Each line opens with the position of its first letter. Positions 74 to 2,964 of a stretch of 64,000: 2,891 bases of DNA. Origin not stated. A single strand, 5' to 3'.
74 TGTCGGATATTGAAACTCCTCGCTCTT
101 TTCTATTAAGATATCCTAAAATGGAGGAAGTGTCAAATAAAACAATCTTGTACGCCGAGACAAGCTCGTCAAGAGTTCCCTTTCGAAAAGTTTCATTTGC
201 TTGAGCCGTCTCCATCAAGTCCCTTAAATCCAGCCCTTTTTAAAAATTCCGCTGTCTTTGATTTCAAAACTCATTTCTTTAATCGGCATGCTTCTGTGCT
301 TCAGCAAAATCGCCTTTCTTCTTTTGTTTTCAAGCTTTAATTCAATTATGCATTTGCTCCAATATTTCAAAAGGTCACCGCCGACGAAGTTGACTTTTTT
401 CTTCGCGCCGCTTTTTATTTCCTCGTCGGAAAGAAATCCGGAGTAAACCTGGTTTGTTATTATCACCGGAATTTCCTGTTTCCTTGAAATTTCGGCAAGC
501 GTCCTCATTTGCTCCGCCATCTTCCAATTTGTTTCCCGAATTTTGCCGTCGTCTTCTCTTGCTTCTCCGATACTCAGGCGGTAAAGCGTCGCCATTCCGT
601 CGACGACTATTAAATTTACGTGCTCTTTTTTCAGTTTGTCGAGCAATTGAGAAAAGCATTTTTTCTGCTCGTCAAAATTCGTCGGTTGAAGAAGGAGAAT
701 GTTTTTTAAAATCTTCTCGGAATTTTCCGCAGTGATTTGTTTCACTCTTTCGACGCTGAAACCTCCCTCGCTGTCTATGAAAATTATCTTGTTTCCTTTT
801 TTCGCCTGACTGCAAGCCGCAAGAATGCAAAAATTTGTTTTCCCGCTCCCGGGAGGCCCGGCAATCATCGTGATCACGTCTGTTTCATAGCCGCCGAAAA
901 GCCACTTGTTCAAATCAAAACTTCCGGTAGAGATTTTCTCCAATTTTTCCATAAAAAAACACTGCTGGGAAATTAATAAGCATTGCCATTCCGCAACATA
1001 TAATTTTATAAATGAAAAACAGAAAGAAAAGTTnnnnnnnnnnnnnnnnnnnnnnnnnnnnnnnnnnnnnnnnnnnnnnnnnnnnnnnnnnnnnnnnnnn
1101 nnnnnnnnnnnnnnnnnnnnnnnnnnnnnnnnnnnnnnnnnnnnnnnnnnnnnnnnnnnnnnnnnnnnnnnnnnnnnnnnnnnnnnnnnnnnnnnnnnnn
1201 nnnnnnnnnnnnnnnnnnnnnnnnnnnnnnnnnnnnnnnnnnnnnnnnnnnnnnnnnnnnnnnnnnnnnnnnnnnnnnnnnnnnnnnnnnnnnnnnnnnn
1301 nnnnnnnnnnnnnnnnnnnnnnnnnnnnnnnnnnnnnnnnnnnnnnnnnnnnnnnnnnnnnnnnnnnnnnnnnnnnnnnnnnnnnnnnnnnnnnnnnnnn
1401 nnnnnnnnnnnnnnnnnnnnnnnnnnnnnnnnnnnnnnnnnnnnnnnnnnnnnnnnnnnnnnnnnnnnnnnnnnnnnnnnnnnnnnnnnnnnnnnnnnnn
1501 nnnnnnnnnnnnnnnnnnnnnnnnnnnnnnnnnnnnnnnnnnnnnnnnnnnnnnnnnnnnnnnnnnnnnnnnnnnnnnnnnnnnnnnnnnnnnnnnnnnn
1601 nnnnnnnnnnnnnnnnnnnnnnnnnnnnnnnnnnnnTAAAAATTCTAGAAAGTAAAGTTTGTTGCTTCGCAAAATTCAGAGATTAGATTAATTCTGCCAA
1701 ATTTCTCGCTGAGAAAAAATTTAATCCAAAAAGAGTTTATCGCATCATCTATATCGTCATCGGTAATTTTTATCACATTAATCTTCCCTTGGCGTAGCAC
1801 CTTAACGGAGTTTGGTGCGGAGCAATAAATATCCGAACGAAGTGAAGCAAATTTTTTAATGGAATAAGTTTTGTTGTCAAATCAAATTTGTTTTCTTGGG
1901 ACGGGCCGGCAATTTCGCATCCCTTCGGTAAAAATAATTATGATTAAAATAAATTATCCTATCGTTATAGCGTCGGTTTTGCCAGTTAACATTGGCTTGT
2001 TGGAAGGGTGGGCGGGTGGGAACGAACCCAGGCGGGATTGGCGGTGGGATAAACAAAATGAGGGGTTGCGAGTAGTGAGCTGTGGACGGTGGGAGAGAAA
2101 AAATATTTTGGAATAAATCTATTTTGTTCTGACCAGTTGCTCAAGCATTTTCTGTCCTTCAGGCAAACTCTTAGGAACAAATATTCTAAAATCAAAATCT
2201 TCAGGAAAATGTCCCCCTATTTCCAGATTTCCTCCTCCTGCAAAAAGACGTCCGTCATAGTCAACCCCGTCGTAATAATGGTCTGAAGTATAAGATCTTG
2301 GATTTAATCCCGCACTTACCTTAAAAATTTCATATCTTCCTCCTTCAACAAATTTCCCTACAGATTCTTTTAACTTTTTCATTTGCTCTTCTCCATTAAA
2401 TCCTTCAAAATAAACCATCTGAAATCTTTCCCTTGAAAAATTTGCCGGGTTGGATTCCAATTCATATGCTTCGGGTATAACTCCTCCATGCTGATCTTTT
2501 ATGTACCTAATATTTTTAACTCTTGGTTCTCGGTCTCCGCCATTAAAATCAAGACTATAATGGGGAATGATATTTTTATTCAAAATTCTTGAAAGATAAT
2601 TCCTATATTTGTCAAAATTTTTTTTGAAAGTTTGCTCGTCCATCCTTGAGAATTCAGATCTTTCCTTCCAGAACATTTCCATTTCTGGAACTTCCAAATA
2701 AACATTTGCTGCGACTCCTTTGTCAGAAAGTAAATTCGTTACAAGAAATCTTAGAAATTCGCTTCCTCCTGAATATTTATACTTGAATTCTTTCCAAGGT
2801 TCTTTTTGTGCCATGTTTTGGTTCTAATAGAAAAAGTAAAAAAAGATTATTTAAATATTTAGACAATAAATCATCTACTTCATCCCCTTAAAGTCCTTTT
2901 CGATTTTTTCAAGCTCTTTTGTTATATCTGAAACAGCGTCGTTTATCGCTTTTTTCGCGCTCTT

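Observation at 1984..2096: Copy A carries a textbook G-quadruplex motif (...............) plus three further G-runs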

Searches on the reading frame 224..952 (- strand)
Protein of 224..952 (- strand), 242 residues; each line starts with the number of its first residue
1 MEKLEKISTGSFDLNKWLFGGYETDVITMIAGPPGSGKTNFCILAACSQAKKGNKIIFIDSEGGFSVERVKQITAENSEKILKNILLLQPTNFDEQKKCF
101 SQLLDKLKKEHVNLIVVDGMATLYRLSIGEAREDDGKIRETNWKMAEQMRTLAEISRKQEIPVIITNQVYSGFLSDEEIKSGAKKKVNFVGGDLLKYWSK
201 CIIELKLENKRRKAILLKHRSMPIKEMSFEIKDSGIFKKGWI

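Call 20: search_protein_families(library=pfam, proteins=[window:224-952:-], max_evalue=0.01)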
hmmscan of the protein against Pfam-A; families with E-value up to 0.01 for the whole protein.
window:224-952:- (242 aa): 14 families
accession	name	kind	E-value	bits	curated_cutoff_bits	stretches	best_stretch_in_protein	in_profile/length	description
PF08423.17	Rad51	-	1.4e-28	100.2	22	1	4-237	5-242/244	Rad51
PF00154.27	RecA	-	1.5e-13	51.3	27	1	3-206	29-219/262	recA bacterial DNA recombination protein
PF06745.19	ATPase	-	1.4e-09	38.2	26.6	1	8-236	2-224/231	KaiC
PF13479.12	AAA_24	-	5.1e-08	33.4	27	1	28-217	5-183/195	AAA domain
PF03796.21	DnaB_C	-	1.9e-06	27.9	27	1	7-71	2-80/255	DnaB-like helicase C terminal domain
PF13481.12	AAA_25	-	3.8e-06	27.1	27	1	15-135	22-165/195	AAA domain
PF13401.12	AAA_22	-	3.1e-05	24.7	27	1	25-165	5-120/130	AAA domain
PF05707.18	Zot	-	6.5e-05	22.9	20.3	1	27-170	2-128/197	Zonular occludens toxin (Zot)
PF01637.24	ATPase_2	-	0.00024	21.5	33.2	1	23-118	18-117/225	ATPase domain predominantly from Archaea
PF13086.12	AAA_11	-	0.00081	19.7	27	1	23-94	15-64/257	AAA domain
PF13614.12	AAA_31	-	0.0021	18.4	27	1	26-95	3-71/177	AAA domain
PF13238.12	AAA_18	-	0.0027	18.6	29.4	0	29-119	2-79/128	AAA domain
PF20720.3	nSTAND3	-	0.0034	17.5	27.2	0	27-61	19-53/155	Novel STAND NTPase 3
PF00448.28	SRP54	-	0.0089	16.1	22.7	0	27-118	3-90/196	SRP54-type protein, GTPase domain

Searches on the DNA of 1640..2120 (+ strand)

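Call 25: search_rna_families(source=window, start=1640, end=2120, threshold=evalue, max_evalue=10)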
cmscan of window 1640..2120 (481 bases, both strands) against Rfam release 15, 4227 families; matches with E-value up to 10: 7.
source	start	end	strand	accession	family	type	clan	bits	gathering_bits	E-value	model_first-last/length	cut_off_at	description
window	1721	1782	-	RF00341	snoZ39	Gene; snRNA; snoRNA; CD-box;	-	19.9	39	0.45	1-63/63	no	Small nucleolar RNA Z39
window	1691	1748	-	RF00716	mir-3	Gene; miRNA;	CL00084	18.5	54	0.89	1-74/74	no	mir-3 microRNA precursor family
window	1931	1980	+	RF00349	snoR11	Gene; snRNA; snoRNA; CD-box;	-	18.4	50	2.1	1-90/90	no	Small nucleolar RNA R11/Z151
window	1790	1983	+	RF02176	SMAD5-AS1_4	Gene; lncRNA;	-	17.6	50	1.9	1-173/173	no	SMAD5 antisense RNA 1 conserved region 4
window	1875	1968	-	RF01574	DdR6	Gene; snRNA; snoRNA; CD-box;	-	16.3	90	4.5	1-86/86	no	Dictyostelium snoRNA DdR6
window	1697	1765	-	RF01226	snoZ5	Gene; snRNA; snoRNA; CD-box;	CL00045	15.3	60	7.9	1-113/113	no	Small nucleolar RNA Z5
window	1720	1781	-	RF02539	SNOR75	Gene; snRNA; snoRNA; CD-box;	-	14.7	50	8.1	1-87/87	no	Plant small nucleolar RNA SNOR75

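Call 92: build_rna_model(alignment_id=A6, structure=none)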
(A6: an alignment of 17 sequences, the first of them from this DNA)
Model R1 built from alignment A6 (17 sequences, 60 columns); structure: none (sequence only).
model positions 38; base pairs 0; branch points 0; effective number of sequences 17; information 0.776 bits per position. No base pairs: searches with it score sequence only.

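Call 93: search_with_rna_model(model_id=R1, source=window, filters=off, max_evalue=10)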
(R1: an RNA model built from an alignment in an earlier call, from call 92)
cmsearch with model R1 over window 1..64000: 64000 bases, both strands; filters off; matches with E-value up to 10: 26.
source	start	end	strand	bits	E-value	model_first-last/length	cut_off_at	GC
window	54389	54424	+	24.8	1.3e-06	1-36/38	-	0.67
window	12267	12301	+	23.7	2.9e-06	3-36/38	-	0.51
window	30993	31025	+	21.3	1.8e-05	1-33/38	-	0.55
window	24060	24091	+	21.1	2e-05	1-31/38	-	0.47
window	62612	62637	+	18.3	0.00016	11-36/38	-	0.65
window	42700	42733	+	17.8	0.00024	2-34/38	-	0.71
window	1985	2023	+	16.6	0.00057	1-36/38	-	0.56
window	1884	1906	+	11.6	0.024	4-26/38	-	0.43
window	29616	29660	+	9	0.16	1-36/38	-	0.42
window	38098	38121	+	8.4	0.25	2-24/38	-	0.5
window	40930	40950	+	8.3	0.27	14-34/38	-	0.71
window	25157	25176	-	7.3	0.58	2-21/38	-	0.3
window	52693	52709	-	6.9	0.77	20-36/38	-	0.65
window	35312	35332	+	6.4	1.1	1-20/38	-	0.29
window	1343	1360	+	6.1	1.4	5-22/38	-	0.33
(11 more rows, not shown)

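Call 94: search_with_rna_model(model_id=R1, sources=[L003, L004, L005, L006, L007, L010, L011, L013, L038, L040, L042], max_evalue=1)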
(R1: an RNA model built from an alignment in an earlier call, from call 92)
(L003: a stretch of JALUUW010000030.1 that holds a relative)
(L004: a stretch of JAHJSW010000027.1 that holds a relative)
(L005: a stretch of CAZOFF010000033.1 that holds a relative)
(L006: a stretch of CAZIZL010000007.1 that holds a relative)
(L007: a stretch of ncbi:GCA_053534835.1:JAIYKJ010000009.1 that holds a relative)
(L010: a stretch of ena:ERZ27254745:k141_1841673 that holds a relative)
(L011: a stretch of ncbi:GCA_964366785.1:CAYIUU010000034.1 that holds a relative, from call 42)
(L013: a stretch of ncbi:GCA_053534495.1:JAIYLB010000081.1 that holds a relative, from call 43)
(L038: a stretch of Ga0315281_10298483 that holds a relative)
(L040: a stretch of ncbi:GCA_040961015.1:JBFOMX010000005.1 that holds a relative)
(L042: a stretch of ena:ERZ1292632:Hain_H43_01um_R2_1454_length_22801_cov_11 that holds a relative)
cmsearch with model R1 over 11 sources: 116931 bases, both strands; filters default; matches with E-value up to 1: 9.
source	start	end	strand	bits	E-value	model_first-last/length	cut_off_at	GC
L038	525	562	+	25.6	1.3e-06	1-36/38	-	0.55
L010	630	664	+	25.1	1.9e-06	1-35/38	-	0.43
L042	15571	15605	+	24.1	3.9e-06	5-37/38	-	0.6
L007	4165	4198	+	23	9.1e-06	2-35/38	-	0.5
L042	3068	3099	+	21.3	3.3e-05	5-36/38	-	0.59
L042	11325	11358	+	20.9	4.2e-05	2-33/38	-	0.59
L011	4947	4982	-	20.1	8e-05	3-36/38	-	0.42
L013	5108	5130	-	14.7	0.0042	14-36/38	-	0.65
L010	777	803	+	14.1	0.0066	1-27/38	-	0.48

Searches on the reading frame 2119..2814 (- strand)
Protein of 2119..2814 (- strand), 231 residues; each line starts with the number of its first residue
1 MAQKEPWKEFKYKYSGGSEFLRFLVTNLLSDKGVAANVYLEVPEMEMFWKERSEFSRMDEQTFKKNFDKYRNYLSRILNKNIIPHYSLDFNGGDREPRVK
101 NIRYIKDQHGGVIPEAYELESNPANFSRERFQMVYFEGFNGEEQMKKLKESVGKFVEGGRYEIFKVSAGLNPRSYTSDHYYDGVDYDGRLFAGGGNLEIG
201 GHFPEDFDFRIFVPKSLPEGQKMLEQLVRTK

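Call 19: find_encoding_contigs(protein=window:2119-2814:-, flank=10000, max_places=10)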
Protein window:2119-2814:- (231 aa): 2 contigs read that carry it; 2 places shown.
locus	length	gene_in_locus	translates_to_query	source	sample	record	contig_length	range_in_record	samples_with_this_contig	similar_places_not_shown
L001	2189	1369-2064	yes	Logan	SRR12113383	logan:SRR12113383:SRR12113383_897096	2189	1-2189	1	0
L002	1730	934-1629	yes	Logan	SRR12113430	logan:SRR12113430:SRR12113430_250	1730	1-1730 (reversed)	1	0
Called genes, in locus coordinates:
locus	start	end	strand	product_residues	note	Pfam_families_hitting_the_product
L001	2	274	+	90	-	?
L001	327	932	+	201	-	PF01381:HTH_3 (faint)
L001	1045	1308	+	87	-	PF13656:RNA_pol_L_2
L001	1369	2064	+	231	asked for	-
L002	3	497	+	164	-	?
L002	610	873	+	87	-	PF13656:RNA_pol_L_2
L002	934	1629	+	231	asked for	-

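Call 20: search_protein_families(library=pfam, proteins=[window:2119-2814:-], max_evalue=0.01)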
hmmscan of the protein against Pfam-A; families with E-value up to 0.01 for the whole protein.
window:2119-2814:- (231 aa): 0 families

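Call 41: find_homologous_proteins(query=window:2119-2814:-)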
Query window:2119-2814:- (231 aa): 9 proteins with E <= 0.001 among 173 candidates.
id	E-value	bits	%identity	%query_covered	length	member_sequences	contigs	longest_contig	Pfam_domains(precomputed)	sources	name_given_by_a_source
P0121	1.9e-152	524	100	100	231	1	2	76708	-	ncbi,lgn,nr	ncbi:hypothetical protein HY449_01675 [Candidatus Pacearchaeota archaeon]|nr:hypothetical protein [C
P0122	1.1e-117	410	77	100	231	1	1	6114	-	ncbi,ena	-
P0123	5.7e-114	398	76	100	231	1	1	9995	-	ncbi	-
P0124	2.1e-54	203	47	99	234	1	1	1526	-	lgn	-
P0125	9.5e-53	198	47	100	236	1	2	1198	-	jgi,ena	-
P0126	3.5e-52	196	47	98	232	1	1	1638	-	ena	-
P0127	6.2e-51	192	47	98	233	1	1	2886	-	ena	-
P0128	7.6e-47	178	41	99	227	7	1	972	-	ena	-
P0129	4.0e-42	163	42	97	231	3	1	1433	-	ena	-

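Call 42: find_encoding_contigs(protein=P0122, flank=10000)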
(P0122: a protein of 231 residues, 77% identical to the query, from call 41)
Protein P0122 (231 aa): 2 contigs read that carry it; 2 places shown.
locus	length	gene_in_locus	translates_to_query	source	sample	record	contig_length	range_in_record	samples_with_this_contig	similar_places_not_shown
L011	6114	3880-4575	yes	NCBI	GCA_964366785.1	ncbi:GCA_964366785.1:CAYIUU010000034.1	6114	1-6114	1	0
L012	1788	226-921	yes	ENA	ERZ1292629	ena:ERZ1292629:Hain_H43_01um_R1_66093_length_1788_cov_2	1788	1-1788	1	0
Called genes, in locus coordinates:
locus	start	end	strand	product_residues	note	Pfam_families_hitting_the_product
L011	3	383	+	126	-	?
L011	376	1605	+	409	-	PF13506:Glyco_transf_21, PF00535:Glycos_transf_2, PF10111:Glyco_tranf_2_2, PF13641:Glyco_tranf_2_3, PF13632:Glyco_trans_2_3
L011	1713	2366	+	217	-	-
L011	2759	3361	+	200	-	-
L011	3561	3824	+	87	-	PF13656:RNA_pol_L_2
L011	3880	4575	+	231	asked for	-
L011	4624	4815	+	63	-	-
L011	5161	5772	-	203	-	-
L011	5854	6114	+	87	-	?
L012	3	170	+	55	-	?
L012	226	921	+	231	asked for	-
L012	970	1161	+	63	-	-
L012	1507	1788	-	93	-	?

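Call 43: find_encoding_contigs(protein=P0123, flank=10000)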
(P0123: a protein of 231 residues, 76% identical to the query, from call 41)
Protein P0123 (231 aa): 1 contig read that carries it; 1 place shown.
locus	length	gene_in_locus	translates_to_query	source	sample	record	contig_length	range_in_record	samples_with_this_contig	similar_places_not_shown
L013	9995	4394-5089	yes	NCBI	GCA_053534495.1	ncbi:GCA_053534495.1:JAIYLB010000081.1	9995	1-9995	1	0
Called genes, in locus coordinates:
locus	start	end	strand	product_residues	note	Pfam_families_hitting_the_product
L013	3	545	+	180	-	?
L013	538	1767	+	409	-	PF13506:Glyco_transf_21, PF00535:Glycos_transf_2, PF10111:Glyco_tranf_2_2, PF13641:Glyco_tranf_2_3, PF13632:Glyco_trans_2_3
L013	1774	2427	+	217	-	-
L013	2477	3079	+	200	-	-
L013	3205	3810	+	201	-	PF02661:Fic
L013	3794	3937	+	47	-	-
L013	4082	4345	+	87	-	PF13656:RNA_pol_L_2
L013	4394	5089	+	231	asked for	-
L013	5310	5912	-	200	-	-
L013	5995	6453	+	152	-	-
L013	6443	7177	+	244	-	PF00154:RecA_N, PF03796:DnaB_C (faint), PF08423:Rad51, PF13481:AAA_25 (weak), PF06745:ATPase (weak), PF13479:AAA_24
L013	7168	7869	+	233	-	-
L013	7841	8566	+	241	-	PF13384:HTH_23 (faint)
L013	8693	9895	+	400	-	PF04894:Nre_N, PF04895:Nre_C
